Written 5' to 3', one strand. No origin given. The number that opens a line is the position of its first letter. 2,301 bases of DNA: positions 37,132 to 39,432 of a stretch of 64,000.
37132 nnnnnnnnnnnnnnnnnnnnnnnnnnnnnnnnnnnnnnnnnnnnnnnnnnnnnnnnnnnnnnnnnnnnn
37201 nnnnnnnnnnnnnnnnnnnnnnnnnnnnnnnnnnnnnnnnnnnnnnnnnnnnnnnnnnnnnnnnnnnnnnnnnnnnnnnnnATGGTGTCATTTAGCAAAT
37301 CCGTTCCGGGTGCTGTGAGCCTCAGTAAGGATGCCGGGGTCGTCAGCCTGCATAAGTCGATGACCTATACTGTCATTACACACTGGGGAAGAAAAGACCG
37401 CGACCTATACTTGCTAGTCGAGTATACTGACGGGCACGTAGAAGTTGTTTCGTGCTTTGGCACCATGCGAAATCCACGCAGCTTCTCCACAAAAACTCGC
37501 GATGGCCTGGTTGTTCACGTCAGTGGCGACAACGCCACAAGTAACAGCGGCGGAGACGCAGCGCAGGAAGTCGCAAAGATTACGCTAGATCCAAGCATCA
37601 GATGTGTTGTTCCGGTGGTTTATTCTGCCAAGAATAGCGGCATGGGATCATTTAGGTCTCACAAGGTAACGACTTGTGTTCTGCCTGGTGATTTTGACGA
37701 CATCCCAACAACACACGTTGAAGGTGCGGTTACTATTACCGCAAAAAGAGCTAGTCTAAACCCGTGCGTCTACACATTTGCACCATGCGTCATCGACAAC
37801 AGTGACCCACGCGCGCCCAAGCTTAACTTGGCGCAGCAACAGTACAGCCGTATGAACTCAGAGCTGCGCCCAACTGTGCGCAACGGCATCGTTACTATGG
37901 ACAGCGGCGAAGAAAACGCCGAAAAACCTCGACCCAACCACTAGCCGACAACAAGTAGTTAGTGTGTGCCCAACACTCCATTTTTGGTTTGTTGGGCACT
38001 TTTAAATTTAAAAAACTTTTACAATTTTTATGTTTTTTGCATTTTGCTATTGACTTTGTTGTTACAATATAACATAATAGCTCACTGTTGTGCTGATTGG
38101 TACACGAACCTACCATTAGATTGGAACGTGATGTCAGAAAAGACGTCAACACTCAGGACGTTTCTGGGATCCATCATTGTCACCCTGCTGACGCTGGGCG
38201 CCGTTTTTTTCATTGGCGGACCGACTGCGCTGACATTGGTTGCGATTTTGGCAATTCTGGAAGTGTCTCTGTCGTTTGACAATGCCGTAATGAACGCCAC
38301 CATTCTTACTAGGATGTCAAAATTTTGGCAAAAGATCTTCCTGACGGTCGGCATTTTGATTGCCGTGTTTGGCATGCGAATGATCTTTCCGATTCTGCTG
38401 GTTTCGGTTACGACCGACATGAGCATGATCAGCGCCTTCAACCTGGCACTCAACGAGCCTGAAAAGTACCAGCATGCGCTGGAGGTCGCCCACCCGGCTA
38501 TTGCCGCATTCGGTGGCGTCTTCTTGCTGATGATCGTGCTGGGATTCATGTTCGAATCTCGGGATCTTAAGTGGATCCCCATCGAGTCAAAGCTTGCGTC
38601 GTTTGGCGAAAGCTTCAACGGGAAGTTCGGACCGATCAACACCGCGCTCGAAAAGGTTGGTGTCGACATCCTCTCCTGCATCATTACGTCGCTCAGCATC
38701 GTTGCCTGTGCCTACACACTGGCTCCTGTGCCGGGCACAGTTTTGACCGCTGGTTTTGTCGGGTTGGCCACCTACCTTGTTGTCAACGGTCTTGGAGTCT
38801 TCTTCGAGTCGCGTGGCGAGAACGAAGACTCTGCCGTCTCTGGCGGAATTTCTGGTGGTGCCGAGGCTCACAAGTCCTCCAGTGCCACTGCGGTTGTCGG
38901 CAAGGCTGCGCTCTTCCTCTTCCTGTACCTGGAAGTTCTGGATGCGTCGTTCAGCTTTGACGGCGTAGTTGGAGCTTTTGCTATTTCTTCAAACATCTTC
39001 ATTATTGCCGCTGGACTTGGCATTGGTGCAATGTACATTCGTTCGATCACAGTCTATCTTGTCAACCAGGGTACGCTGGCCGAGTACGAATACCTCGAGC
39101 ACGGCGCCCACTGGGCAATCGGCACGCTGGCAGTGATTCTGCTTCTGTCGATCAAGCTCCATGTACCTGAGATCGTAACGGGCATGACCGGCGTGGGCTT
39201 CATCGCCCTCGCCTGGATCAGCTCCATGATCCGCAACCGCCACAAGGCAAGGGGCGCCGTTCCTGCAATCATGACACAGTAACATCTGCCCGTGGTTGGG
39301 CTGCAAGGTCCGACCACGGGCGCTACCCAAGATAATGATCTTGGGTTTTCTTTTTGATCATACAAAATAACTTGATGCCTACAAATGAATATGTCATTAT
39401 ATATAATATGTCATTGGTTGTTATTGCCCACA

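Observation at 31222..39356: GC-rich ~8-kb Ter-type island (TerD/TerC plus phosphoribosyl-metabolite operon) in an AT-leaning CPR-like backbone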

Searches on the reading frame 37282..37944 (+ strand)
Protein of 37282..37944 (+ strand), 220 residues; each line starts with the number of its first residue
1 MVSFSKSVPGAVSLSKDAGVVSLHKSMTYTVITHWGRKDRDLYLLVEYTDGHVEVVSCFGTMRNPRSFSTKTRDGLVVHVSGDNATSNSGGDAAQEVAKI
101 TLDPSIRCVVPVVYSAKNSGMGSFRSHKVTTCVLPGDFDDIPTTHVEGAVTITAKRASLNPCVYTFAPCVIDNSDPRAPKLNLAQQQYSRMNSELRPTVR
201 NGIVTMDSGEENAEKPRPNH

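Call 71: search_solved_structures(query=A5, max_evalue=10, show_alignments=2)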
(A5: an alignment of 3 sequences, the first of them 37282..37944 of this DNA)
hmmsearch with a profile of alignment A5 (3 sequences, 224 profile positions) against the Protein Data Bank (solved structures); distinct sequences matched with E-value up to 10: 1.
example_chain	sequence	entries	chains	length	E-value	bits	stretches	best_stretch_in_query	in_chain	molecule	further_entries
4nn5_A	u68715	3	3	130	2.1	11.1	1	69-120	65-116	Thymic stromal lymphopoietin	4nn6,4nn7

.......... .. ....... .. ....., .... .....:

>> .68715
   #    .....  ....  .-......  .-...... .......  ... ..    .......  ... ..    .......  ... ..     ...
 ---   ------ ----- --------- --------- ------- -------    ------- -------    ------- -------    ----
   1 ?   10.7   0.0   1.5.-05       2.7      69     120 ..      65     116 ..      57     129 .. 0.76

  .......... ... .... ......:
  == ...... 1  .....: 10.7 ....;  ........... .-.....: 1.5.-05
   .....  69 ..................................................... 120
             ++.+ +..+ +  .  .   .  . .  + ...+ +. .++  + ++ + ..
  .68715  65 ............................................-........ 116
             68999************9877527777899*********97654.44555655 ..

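Call 72: search_protein_families(library=pfam, alignment_id=A5, max_evalue=10)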
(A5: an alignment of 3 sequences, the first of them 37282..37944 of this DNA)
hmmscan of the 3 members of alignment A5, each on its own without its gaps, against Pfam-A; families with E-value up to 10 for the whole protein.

A. member 1, window:37282-37944:+ (220 aa): 1 family
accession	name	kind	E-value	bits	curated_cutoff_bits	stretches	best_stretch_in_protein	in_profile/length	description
PF07071.17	KDGP_aldolase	-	0.016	15.5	26.7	1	184-216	99-131/218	KDGP aldolase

B. families by the number of members that match (of 3 scanned): 1 family
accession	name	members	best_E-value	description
PF07071.17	KDGP_aldolase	2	0.016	KDGP aldolase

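Call 84: search_protein_families(library=padloc, proteins=[window:37282-37944:+], max_evalue=0.01)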
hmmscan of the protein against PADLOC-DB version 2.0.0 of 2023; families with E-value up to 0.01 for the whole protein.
window:37282-37944:+ (220 aa): 0 families

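Call 85: predict_structure(protein=window:37282-37944:+)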
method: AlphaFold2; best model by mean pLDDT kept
length: 220 residues; sequences in the alignment: 1
mean_pLDDT: 34.0   pTM: 0.27
mean pLDDT of the five models: 34.0, 29.4, 26.7, 26.3, 26.0
residues with pLDDT >= 90: 0; 70-90: 0; 50-70: 3; < 50: 217
segments of 3 or more residues with pLDDT < 50: 1-42, 46-216, 218-220
pLDDT, mean of each block of 10 residues (from residue 1): 27 26 32 40 47 43 42 44 37 33 34 32 29 28 27 25 27 31 29 34 37 45
secondary structure, 60 per line:
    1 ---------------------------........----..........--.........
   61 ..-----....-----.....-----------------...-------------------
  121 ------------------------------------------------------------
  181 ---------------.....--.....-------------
elements in order: E28-35 E40-49 E52-62 E68-71 E77-81 E99-101 E196-200 E203-207

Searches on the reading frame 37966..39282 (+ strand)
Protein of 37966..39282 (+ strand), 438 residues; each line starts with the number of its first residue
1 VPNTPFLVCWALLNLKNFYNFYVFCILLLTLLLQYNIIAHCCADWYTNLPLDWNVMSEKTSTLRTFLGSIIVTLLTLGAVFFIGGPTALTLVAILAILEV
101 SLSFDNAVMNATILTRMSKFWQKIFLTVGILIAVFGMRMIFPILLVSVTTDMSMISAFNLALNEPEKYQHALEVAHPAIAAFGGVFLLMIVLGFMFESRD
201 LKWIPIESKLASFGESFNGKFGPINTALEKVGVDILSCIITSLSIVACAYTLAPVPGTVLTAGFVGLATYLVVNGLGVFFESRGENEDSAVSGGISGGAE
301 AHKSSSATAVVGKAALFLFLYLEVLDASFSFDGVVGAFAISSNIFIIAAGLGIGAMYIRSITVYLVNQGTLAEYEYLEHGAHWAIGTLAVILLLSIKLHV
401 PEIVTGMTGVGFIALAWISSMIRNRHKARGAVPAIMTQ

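Call 5: search_protein_families(library=pfam, proteins=[window:37966-39282:+], max_evalue=0.01)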
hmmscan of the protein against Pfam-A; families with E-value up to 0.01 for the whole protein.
window:37966-39282:+ (438 aa): 2 families
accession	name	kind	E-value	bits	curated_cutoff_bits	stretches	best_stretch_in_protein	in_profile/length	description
PF04332.21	DUF475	-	3.7e-108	362.2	27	1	104-426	1-292/293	Protein of unknown function (DUF475)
PF03741.22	TerC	-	2e-15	57.4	27.8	1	95-394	3-176/178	Integral membrane protein TerC family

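Call 6: search_protein_families(library=ncbifam, proteins=[window:37966-39282:+], max_evalue=0.01)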
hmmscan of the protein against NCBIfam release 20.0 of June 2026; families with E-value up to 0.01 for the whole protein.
window:37966-39282:+ (438 aa): 10 families
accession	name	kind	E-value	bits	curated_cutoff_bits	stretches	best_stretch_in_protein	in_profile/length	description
NF010613.0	PRK14013.1-3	equivalog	2.5e-134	447.9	385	1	62-429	2-355/362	hypothetical protein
NF010619.0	PRK14013.2-5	subfamily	8.7e-110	367.3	387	1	63-428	2-327/329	hypothetical protein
NF010614.0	PRK14013.1-4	equivalog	1.4e-107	359.9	495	1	69-428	7-353/357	hypothetical protein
NF010620.0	PRK14013.2-6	equivalog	8e-103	344.6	437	1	61-428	3-344/346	hypothetical protein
NF010616.0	PRK14013.2-2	equivalog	2.7e-81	273.7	606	2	309-428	231-350/365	hypothetical protein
NF010615.0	PRK14013.2-1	equivalog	6.4e-81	272.3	621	1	65-432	4-335/338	hypothetical protein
NF010617.0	PRK14013.2-3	equivalog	6e-78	262.7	613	1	87-426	37-341/350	hypothetical protein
NF010618.0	PRK14013.2-4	equivalog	6.1e-75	252.5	657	1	83-426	33-341/353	hypothetical protein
NF010612.0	PRK14013.1-2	equivalog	3.5e-72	243.4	386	1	89-427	7-304/307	hypothetical protein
TIGR03716.1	R_switched_YkoY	subfamily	2.1e-09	37.3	138.5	1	319-396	104-179/220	integral membrane protein, YkoY family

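Call 84: search_protein_families(library=padloc, proteins=[window:38131-39282:+], max_evalue=0.01)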
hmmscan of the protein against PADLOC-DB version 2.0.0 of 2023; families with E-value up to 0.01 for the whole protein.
window:38131-39282:+ (383 aa): 0 families

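Call 88: search_dna_similar(query=window:38131-39282:+, collection=plasmids, mode=protein, max_rows=25)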
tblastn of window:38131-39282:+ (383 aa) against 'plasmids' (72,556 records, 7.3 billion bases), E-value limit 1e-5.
Records with a match: 163; places in all: 166; records where one place covers at least 80% of the query: 160.
Best place of each record, by identity: <60% 163.
By first word of the organism name: Sinorhizobium 78; Paracoccus 11; Ensifer 9; Rhodococcus 6; Thioclava 6; Curtobacterium 4; Pseudomonas 4; Deinococcus 4; Acinetobacter 4; Psychrobacter 4; and 26 more.
By predicted mobility (MOB-suite, as given by PLSDB): non-mobilizable 75; mobilizable 69; conjugative 19.
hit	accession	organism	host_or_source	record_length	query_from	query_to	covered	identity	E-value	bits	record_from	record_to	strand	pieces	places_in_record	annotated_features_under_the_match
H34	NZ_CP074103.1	Streptomyces mirabilis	fresh creek bank soil, topsoil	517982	2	375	98%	52.9%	3e-86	292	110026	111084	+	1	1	DUF475 domain-containing protein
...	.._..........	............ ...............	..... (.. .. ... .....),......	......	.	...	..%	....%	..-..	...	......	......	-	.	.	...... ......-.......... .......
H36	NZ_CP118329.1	Rhodococcus sp. DK17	pure culture,crude oil-contaminated soil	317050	8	378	97%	50.1%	3e-85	289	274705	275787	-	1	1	DUF475 domain-containing protein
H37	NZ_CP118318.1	Rhodococcus sp. DK180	pure culture,crude oil-contaminated soil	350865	8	378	97%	50.1%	3e-85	289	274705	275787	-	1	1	DUF475 domain-containing protein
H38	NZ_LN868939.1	Nocardia farcinica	not known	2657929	8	372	95%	50.8%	2e-83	284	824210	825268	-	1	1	none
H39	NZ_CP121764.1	Prescottella equi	soil,soil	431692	8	372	95%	50.5%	8e-85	288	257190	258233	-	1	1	DUF475 domain-containing protein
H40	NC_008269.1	Rhodococcus jostii RHA1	-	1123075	8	371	95%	50.5%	2e-85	290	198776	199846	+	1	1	record has no annotation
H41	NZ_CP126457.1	Rhodococcus sp. AH-ZY2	single cell,soil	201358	4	372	96%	49.7%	2e-85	290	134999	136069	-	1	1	DUF475 domain-containing protein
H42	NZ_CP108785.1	Embleya sp. NBC_00888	-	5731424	4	378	98%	48.9%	2e-80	275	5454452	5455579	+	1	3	none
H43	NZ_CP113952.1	Rhodococcus sp. JS3073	culture,soil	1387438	8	372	95%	50.1%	1e-85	290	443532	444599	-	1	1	record has no annotation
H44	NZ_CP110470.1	Rhodococcus opacus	cell culture,Soil contaminated by oil ...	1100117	8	372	95%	50.0%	5e-85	288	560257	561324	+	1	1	record has no annotation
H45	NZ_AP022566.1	Mycolicibacterium alvei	-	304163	8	376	96%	49.3%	1e-86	293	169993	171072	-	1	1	DUF475 domain-containing protein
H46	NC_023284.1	Streptomyces sp. F2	-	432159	6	366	94%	50.4%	1e-77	267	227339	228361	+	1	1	DUF475 domain-containing protein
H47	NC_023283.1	Streptomyces sp. FR1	-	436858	6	366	94%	50.4%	1e-77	267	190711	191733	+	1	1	DUF475 domain-containing protein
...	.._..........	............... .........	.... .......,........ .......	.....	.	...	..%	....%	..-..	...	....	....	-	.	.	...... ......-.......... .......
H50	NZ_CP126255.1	Curtobacterium sp. MCSS17_016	-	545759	14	379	96%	47.3%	1e-65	233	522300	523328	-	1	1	DUF475 domain-containing protein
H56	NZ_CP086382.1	Deinococcus radiophilus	Harpadon nehereus,cell culture,2 Mrad ...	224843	44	373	86%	46.3%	2e-66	235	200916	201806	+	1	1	DUF475 domain-containing protein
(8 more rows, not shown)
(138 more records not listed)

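Call 105: get_annotated_region(hit=H34, flank=4000)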
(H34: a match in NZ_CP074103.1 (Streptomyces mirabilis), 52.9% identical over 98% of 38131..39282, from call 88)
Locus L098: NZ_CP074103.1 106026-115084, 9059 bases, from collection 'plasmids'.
description: Streptomyces mirabilis strain P16B-1 plasmid pI
organism: Streptomyces mirabilis (NCBI taxid 68239)
taxonomy: Bacteria; Actinomycetota; Actinomycetes; Kitasatosporales; Streptomycetaceae; Streptomyces; Streptomyces mirabilis
host: -; source: fresh creek bank soil, topsoil; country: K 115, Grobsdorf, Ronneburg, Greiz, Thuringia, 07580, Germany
typing (MOB-suite, as given by PLSDB): non-mobilizable
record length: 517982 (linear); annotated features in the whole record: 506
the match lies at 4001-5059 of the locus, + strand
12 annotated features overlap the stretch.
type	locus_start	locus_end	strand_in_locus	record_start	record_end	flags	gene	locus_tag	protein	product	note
CDS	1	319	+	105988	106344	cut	-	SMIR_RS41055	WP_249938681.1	general stress protein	-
CDS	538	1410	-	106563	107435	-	-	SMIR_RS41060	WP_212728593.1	universal stress protein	-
CDS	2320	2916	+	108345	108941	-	-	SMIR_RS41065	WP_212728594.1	hypothetical protein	-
CDS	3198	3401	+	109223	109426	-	-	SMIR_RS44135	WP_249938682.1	Hsp20/alpha crystallin family protein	-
CDS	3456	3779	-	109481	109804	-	-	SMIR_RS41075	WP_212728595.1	metal-sensitive transcriptional regulator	-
CDS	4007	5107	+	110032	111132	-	-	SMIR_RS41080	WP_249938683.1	DUF475 domain-containing protein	-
CDS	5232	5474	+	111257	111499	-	-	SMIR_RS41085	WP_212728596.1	DUF2933 domain-containing protein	-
CDS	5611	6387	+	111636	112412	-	-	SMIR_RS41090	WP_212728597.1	PspA/IM30 family protein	-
CDS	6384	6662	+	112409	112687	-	-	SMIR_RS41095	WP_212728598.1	hypothetical protein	-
CDS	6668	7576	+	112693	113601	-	htpX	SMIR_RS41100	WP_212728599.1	zinc metalloprotease HtpX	GO:0006508 - proteolysis [Evidence IEA]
CDS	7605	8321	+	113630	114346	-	-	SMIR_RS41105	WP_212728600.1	response regulator transcription factor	GO:0000160 - phosphorelay signal transduction system [Evidence IEA]; GO:0006355 - regulation of DNA-templated ...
CDS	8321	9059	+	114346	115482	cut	-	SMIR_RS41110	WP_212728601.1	ATP-binding protein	-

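Call 106: get_annotated_region(hit=H50, flank=4000)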
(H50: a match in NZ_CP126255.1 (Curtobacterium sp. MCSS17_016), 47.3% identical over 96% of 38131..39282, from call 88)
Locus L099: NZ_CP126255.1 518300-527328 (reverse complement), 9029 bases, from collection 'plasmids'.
description: Curtobacterium sp. MCSS17_016 plasmid pS16, complete sequence
organism: Curtobacterium sp. MCSS17_016 (NCBI taxid 2175644)
taxonomy: Bacteria; Actinomycetota; Actinomycetes; Micrococcales; Microbacteriaceae; Curtobacterium; Curtobacterium sp. MCSS17 016
host: -; source: -; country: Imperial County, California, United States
typing (MOB-suite, as given by PLSDB): non-mobilizable
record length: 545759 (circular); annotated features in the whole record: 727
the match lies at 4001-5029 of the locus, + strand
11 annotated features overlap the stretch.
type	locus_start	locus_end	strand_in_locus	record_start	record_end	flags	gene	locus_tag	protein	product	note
CDS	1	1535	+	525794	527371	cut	-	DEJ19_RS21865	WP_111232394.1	nicotinate phosphoribosyltransferase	GO:0009435 - NAD biosynthetic process [Evidence IEA]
CDS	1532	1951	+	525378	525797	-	-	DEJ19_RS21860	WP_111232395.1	NADAR family protein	-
CDS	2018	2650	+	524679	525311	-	-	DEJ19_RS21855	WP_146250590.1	NUDIX domain-containing protein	-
CDS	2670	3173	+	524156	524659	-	-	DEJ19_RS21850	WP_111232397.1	hypothetical protein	-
CDS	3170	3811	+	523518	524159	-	-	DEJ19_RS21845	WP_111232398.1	hypothetical protein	-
CDS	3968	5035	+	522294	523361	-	-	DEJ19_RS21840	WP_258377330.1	DUF475 domain-containing protein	-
CDS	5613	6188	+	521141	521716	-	-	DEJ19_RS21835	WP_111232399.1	TerD family protein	GO:0006950 - response to stress [Evidence IEA]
CDS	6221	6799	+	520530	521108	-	-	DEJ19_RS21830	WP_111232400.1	TerD family protein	GO:0006950 - response to stress [Evidence IEA]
CDS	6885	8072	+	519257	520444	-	-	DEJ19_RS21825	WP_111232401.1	toxic anion resistance protein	-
CDS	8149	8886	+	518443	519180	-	-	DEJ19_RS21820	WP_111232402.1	site-specific DNA-methyltransferase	GO:0009307 - DNA restriction-modification system [Evidence IEA]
CDS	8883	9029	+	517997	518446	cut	-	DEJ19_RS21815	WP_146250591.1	hypothetical protein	-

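Call 107: get_annotated_region(hit=H56, flank=4000)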
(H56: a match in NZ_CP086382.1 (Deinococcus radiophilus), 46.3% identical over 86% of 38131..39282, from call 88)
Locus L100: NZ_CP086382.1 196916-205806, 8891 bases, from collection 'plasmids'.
description: Deinococcus radiophilus strain ATCC 27603 plasmid pRadio2, complete sequence
organism: Deinococcus radiophilus (NCBI taxid 32062)
taxonomy: Bacteria; Deinococcota; Deinococci; Deinococcales; Deinococcaceae; Deinococcus; Deinococcus radiophilus
host: -; source: Harpadon nehereus,cell culture,2 Mrad irradiated Bombay duck; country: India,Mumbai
typing (MOB-suite, as given by PLSDB): non-mobilizable
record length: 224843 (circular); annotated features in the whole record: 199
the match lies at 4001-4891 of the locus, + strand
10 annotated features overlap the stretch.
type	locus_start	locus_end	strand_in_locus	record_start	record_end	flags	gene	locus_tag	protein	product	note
CDS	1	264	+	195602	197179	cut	-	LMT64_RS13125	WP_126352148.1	TerD family protein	-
CDS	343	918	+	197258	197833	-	-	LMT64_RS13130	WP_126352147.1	TerD family protein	GO:0006950 - response to stress [Evidence IEA]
CDS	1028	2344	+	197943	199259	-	-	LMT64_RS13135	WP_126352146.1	VWA domain-containing protein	-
CDS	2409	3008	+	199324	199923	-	-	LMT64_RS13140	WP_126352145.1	TerD family protein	-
CDS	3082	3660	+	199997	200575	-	-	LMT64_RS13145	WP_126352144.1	TerD family protein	GO:0006950 - response to stress [Evidence IEA]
CDS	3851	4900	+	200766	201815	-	-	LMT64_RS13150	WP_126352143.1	DUF475 domain-containing protein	-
CDS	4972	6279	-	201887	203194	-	-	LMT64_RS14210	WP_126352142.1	hypothetical protein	-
CDS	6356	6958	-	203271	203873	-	-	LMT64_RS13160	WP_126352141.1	response regulator transcription factor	GO:0000160 - phosphorelay signal transduction system [Evidence IEA]; GO:0006355 - regulation of DNA-templated ...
CDS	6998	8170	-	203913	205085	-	-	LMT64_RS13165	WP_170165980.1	sensor histidine kinase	-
CDS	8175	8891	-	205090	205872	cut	-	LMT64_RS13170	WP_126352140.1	ABC transporter permease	-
